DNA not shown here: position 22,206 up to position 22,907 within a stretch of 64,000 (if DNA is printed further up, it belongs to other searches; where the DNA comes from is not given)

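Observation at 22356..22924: Orphan tail-assembly-chaperone-like gene pair with a canonical -1 programmed frameshift signal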

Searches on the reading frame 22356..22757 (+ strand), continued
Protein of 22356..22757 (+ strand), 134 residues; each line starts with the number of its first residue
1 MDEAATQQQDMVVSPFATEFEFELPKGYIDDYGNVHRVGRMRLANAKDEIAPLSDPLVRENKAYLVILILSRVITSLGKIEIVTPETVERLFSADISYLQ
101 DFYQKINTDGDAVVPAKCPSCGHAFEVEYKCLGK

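Call 32: find_encoding_contigs(protein=P0034, flank=10000, max_places=2)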
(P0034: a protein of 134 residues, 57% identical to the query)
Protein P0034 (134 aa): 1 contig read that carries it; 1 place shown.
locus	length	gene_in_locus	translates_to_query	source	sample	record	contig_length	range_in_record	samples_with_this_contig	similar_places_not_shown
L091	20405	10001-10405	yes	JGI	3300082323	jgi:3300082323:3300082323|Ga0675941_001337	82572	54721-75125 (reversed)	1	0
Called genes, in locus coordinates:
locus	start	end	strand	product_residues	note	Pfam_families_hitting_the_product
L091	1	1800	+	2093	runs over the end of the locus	PF22076:Cep192_D6 (faint), PF13004:BACON (faint), PF19190:BACON_2, PF22544:HYDIN_VesB_CFA65-like_Ig (faint), PF19190:BACON_2, PF13620:CarboxypepD_reg, PF13860:FlgD_ig (weak), PF18962:Por_Secre_tail (weak)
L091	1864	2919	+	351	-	PF18962:Por_Secre_tail (weak)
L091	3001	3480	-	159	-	-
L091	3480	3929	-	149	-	-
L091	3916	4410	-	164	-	-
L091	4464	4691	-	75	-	-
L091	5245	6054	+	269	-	PF00404:Dockerin_1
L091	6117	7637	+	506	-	-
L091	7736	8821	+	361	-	PF00404:Dockerin_1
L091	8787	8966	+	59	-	-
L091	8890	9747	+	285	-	PF00404:Dockerin_1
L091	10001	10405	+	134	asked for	-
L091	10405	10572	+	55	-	PF20546:DUF6760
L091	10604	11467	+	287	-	-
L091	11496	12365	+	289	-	-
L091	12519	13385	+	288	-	-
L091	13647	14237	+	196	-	PF14065:Pvc16_N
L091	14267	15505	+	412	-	PF04984:Phage_sheath_1, PF17482:Phage_sheath_1C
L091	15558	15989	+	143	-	PF06841:Phage_T4_gp19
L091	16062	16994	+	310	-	-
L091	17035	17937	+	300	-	-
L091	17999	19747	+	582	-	PF04984:Phage_sheath_1, PF17482:Phage_sheath_1C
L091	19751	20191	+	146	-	PF06841:Phage_T4_gp19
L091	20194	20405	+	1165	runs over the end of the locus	-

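Call 35: find_related_loci(query=window:22356-22757:+, collection=metagenome_contigs, flank=10000)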
Query window:22356-22757:+ (134 aa) in metagenome_contigs; peptide patterns used: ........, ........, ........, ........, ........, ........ (x = any residue, [..] = any of these).
300 stretches matched a pattern; 58 encode a relative of the query (tblastn E <= 1e-3); 58 distinct loci.
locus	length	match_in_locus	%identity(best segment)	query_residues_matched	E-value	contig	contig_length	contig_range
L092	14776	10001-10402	67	1-134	5e-62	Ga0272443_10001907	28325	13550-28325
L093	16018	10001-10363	75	14-134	1e-61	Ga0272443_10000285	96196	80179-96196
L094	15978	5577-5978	68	1-134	1e-59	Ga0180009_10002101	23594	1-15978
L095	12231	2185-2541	66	16-134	1e-52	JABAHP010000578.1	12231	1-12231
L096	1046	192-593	60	1-134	3e-55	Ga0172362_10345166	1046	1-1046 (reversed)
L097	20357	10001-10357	65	16-134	8e-51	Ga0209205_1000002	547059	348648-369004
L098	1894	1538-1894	61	16-134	9e-51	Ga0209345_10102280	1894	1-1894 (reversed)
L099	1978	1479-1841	64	16-134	1e-50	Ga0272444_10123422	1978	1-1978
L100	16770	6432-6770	61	16-128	4e-47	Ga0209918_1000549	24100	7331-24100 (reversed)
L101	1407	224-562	64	16-128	1e-48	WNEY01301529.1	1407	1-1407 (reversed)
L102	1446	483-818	61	16-127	1e-47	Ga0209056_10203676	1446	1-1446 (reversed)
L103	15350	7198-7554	58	6-128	2e-46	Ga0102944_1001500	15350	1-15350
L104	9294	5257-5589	61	18-128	3e-46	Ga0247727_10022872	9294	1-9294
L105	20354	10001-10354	60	16-133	7e-46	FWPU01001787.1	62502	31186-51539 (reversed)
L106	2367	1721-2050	60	18-127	5e-46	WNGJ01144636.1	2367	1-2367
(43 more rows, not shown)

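Call 46: search_solved_structures(query=A1, max_evalue=10, show_alignments=1)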
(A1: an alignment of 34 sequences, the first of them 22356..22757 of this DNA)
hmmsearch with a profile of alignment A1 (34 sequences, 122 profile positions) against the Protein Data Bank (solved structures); distinct sequences matched with E-value up to 10: 3.
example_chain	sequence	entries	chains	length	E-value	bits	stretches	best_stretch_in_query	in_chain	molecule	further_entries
1mey_C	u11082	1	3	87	0.54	13.6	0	101-115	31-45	CONSENSUS ZINC FINGER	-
9wh1_B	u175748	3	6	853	0.96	12.8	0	49-85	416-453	DNA polymerase theta (Helicase domain only)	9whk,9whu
2jne_A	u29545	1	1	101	5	10.5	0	99-117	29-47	Hypothetical protein yfgJ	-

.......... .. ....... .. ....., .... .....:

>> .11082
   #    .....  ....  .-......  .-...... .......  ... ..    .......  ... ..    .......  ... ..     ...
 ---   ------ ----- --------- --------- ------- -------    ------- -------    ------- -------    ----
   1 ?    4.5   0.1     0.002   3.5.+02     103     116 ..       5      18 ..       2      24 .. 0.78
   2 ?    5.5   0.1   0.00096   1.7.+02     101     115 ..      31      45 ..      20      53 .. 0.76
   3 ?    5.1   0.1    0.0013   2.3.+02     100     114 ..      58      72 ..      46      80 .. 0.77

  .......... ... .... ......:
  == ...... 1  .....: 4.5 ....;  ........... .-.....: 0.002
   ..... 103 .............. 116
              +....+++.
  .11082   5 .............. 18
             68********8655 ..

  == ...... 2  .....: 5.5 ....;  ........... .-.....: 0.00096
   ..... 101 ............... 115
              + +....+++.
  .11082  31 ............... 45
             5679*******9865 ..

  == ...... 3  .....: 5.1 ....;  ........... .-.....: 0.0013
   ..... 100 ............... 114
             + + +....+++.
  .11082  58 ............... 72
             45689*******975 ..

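Call 49: find_homologous_proteins(query=L091:14267-15502:+, max_evalue=1e-30)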
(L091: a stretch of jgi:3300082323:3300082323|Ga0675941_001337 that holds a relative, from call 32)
Query L091:14267-15502:+ (412 aa): 8000 proteins with E <= 1e-30 among 8000 candidates; the best 120 are listed.
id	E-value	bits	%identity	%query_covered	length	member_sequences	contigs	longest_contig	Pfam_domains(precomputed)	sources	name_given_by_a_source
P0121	1.7e-254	862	89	100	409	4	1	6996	PF04984.20,PF17482.8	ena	-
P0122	9.6e-248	840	88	100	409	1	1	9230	PF04984.20,PF17482.8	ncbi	-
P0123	8.1e-246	834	89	99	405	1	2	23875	PF04984.20,PF17482.8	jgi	jgi:phage tail sheath protein FI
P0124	1.3e-245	833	86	100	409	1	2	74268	PF04984.20,PF17482.8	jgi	-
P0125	7.4e-245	830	85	100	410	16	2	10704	PF04984.20,PF17482.8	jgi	jgi:phage tail sheath protein FI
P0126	8.2e-245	830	88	99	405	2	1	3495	PF04984.20,PF17482.8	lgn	-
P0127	4.2e-244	828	86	99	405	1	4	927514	PF04984.20,PF17482.8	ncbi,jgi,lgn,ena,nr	ncbi:MAG TPA: phage tail sheath family protein [candidate division Zixibacteria bacterium]|nr:phage 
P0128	8.4e-244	827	85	100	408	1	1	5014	PF04984.20,PF17482.8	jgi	jgi:phage tail sheath protein FI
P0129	6.7e-213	725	76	97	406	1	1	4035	PF04984.20,PF17482.8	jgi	jgi:phage tail sheath protein FI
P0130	2.4e-206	704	74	97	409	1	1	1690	PF04984.20,PF17482.8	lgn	-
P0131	6.2e-202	689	72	99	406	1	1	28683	PF04984.20,PF17482.8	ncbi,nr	ncbi:MAG: phage tail sheath family protein [Planctomycetes bacterium]|nr:phage tail sheath family pr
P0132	1.8e-201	687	72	99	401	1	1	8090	PF04984.20,PF17482.8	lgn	-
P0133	7.6e-196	669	72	97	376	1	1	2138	PF04984.20,PF17482.8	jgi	jgi:hypothetical protein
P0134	2.1e-195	667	71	98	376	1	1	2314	PF04984.20,PF17482.8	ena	-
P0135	1.5e-191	655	68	98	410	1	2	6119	PF04984.20,PF17482.8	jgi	jgi:hypothetical protein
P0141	2.4e-188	644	67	98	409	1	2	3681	PF04984.20,PF17482.8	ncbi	-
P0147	7.1e-187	639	68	98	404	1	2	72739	PF04984.20,PF17482.8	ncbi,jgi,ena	-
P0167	6.1e-185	633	67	98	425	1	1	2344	PF04984.20,PF17482.8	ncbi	-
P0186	8.4e-184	629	68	98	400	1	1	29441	PF04984.20,PF17482.8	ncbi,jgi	-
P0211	4.3e-183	627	68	98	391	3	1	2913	PF04984.20,PF17482.8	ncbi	-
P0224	7.9e-183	626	67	98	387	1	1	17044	PF04984.20,PF17482.8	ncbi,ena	-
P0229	1.5e-182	625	66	96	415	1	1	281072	PF04984.20,PF17482.8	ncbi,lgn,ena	-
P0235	2.0e-182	625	68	98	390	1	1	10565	PF04984.20,PF17482.8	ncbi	-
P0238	2.3e-182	624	65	98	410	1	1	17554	PF04984.20,PF17482.8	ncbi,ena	-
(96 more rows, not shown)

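Call 51: find_encoding_contigs(protein=P0129, flank=10000, max_places=2)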
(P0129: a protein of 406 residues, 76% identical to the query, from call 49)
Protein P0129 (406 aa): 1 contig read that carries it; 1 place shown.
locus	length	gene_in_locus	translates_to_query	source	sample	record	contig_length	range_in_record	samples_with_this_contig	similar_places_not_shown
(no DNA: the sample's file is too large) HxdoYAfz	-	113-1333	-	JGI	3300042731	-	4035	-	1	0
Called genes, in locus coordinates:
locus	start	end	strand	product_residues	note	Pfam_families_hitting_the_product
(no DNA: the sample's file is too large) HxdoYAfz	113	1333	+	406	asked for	PF04984:Phage_sheath_1, PF17482:Phage_sheath_1C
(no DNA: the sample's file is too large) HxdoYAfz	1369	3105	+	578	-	PF04984:Phage_sheath_1, PF17482:Phage_sheath_1C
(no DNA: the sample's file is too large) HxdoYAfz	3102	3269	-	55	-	-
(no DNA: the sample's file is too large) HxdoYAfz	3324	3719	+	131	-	PF06841:Phage_T4_gp19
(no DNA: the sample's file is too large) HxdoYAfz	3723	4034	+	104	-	?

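Call 54: predict_structure(alignment_id=A1)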
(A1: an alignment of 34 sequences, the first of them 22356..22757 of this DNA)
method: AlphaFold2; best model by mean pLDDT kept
length: 134 residues; sequences in the alignment: 34
mean_pLDDT: 70.7   pTM: 0.53
mean pLDDT of the five models: 70.7, 64.3, 58.8, 50.4, 49.1
residues with pLDDT >= 90: 0; 70-90: 78; 50-70: 40; < 50: 16
segments of 3 or more residues with pLDDT < 50: 1-14
pLDDT, mean of each block of 10 residues (from residue 1): 41 59 82 86 73 73 79 87 84 64 63 67 69 47
secondary structure, 60 per line:
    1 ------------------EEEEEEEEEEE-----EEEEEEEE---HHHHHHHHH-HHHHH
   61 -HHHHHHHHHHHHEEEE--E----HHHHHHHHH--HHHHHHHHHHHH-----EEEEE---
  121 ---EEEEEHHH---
elements in order: E19-29 E35-42 H46-54 H56-60 H62-73 E74-77 H85-93 H96-107 E113-117 E124-128

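Call 58: fold_search(model_id=the predicted structure, library=viral)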
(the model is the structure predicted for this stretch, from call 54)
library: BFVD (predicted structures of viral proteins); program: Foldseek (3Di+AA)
matches with E <= 10: 465; with E <= 0.001: 5
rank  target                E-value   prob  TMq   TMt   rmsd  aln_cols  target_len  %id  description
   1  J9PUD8                9.3e-07  1.00  0.48  0.26  10.0       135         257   22  Uncharacterized protein [Bacillus phage BCD7]
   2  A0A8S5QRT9            3.4e-05  1.00  0.46  0.24   7.9       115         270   27  Baseplate protein [Myoviridae sp. ctgXL3]
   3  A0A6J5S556            3.9e-05  1.00  0.44  0.23  17.1       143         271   15  Baseplate hub assembly protein, bacteriophage T4-like [uncultured Caudovirales phage]
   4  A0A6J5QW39            5.0e-05  1.00  0.42  0.24  11.1       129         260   20  Baseplate hub assembly protein, bacteriophage T4-like [uncultured Caudovirales phage]
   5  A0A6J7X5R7            4.4e-04  1.00  0.47  0.24   7.2       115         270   16  Uncharacterized protein [uncultured Caudovirales phage]
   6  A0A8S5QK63            2.5e-03  1.00  0.41  0.39   8.3       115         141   19  Baseplate protein [Siphoviridae sp. ctiOl67]
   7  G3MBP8                2.7e-03  0.98  0.31  0.35   7.8       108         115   19  Gp181 [Bacillus phage G]
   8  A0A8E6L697            6.6e-03  0.95  0.35  0.24  18.1       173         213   12  (no name in the UniProt tables at hand)
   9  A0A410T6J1            7.0e-03  0.77  0.28  0.19  20.2       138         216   16  (no name in the UniProt tables at hand)
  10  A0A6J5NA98            7.5e-03  0.98  0.35  0.26   7.5       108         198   17  Uncharacterized protein [uncultured Caudovirales phage]
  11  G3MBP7                7.5e-03  0.96  0.31  0.14   7.5       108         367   18  Gp182 [Bacillus phage G]
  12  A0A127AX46            7.9e-03  0.98  0.35  0.21   8.1       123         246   17  Baseplate hub subunit [Bacillus phage SP-15]
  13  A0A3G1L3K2            1.3e-02  0.99  0.37  0.39  10.6       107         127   16  Uncharacterized protein [Synechococcus phage S-CBWM1]
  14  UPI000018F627         2.0e-02  0.75  0.30  0.20  10.6       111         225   21  (no name look-up for this kind of identifier)
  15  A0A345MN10            2.9e-02  0.60  0.28  0.15  11.7       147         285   12  (no name in the UniProt tables at hand)
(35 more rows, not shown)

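Call 88: fold_search(model_id=the predicted structure, library=pdb)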
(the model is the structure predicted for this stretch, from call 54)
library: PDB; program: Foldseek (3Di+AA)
matches with E <= 10: 93; with E <= 0.001: 0
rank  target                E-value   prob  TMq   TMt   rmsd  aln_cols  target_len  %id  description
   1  4fvj_B                4.3e-01  0.08  0.18  0.20  17.3       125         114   12  SPFH domain of the mouse stomatin (Crystal form 2) (released 2012-08-15)
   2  2ob9_B                5.2e-01  0.47  0.36  0.44   7.1        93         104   10  Structure of bacteriophage HK97 tail assembly chaperone (released 2007-12-18)
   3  4fvf_B                5.2e-01  0.08  0.17  0.19  13.5       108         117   13  SPFH domain of mouse stomatin (Crystal form 1) (released 2012-08-15)
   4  4fvf_A                5.5e-01  0.07  0.17  0.19  17.7       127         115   12  SPFH domain of mouse stomatin (Crystal form 1) (released 2012-08-15)
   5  1vzy_A                5.9e-01  0.05  0.15  0.09  20.2       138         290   17  Crystal structure of the Bacillus subtilis HSP33 (released 2004-10-06)
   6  1vzy_B                7.6e-01  0.04  0.15  0.09  20.5       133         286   14  Crystal structure of the Bacillus subtilis HSP33 (released 2004-10-06)
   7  2ob9_A                8.6e-01  0.28  0.34  0.40   6.9        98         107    7  Structure of bacteriophage HK97 tail assembly chaperone (released 2007-12-18)
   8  3klu                  9.2e-01  0.20  0.33  0.36   6.2       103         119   12  Crystal structure of the protein yqbn. northeast structural genomics consortium target sr445. (released 2009-11-24)
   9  4fvj_C                9.2e-01  0.08  0.19  0.22  13.1        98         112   10  SPFH domain of the mouse stomatin (Crystal form 2) (released 2012-08-15)
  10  4fvj_E                1.0e+00  0.06  0.19  0.21  16.5       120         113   12  SPFH domain of the mouse stomatin (Crystal form 2) (released 2012-08-15)
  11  5zih_B                1.4e+00  0.02  0.10  0.07  14.8        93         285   15  Crystal structure of the red light-activated channelrhodopsin Chrimson. (released 2018-11-21)
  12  4fvj_A                1.4e+00  0.05  0.18  0.20  17.9       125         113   13  SPFH domain of the mouse stomatin (Crystal form 2) (released 2012-08-15)
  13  5h3r_B                2.0e+00  0.06  0.19  0.18  14.1       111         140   17  Crystal Structure of mutant MarR C80S from E.coli complexed with operator DNA (released 2017-08-02)
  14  6n13_MODEL_1_B        2.0e+00  0.04  0.20  0.10  12.7       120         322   11  UbcH7-Ub Complex with R0RBR Parkin and phosphoubiquitin (released 2018-11-28)
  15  7wi3_B                2.3e+00  0.05  0.18  0.10  11.4        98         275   13  Cryo-EM structure of E.Coli FtsH-HflkC AAA protease complex (released 2022-06-01)
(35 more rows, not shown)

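Call 92: list_cluster_members(proteins=[P0122, P0141, P0147, P0167, P0186, P0211, P0224, P0229, P0235, P0238])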
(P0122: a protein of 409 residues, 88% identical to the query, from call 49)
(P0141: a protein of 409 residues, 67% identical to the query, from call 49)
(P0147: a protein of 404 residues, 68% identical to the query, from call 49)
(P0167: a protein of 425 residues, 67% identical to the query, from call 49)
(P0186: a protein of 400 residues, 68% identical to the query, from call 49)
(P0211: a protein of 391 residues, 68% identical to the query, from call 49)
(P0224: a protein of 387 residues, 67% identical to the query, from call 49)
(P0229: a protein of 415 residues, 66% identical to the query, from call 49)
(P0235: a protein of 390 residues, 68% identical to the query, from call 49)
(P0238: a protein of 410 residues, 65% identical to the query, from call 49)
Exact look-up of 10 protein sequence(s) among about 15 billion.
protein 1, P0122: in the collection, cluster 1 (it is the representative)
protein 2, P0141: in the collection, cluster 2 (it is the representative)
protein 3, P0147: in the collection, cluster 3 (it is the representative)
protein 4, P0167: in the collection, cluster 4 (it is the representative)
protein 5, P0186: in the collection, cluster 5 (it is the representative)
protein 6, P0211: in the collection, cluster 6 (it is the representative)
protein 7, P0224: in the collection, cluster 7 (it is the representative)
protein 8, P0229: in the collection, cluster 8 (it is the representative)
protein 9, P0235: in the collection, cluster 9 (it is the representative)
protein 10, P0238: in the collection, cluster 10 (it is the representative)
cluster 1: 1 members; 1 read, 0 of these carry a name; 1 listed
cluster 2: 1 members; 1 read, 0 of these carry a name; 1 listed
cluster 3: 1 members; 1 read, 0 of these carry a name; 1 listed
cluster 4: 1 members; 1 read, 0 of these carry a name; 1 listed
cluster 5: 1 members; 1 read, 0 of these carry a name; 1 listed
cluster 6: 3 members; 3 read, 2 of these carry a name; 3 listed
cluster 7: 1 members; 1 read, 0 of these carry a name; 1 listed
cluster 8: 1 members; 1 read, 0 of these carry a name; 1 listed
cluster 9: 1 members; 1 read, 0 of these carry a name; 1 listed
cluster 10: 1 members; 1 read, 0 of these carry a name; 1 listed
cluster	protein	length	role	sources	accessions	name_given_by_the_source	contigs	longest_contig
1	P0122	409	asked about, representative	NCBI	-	-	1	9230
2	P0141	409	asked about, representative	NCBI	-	-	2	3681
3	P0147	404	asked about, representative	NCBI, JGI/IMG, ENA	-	-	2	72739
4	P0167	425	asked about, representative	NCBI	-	-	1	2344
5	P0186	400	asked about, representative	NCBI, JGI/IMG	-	-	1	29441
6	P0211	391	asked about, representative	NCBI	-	-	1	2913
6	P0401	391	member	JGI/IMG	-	phage tail sheath protein FI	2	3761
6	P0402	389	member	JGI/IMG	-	phage tail sheath protein FI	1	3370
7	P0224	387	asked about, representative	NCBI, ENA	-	-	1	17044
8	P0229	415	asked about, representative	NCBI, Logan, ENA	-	-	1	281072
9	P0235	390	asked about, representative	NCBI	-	-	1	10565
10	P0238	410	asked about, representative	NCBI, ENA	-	-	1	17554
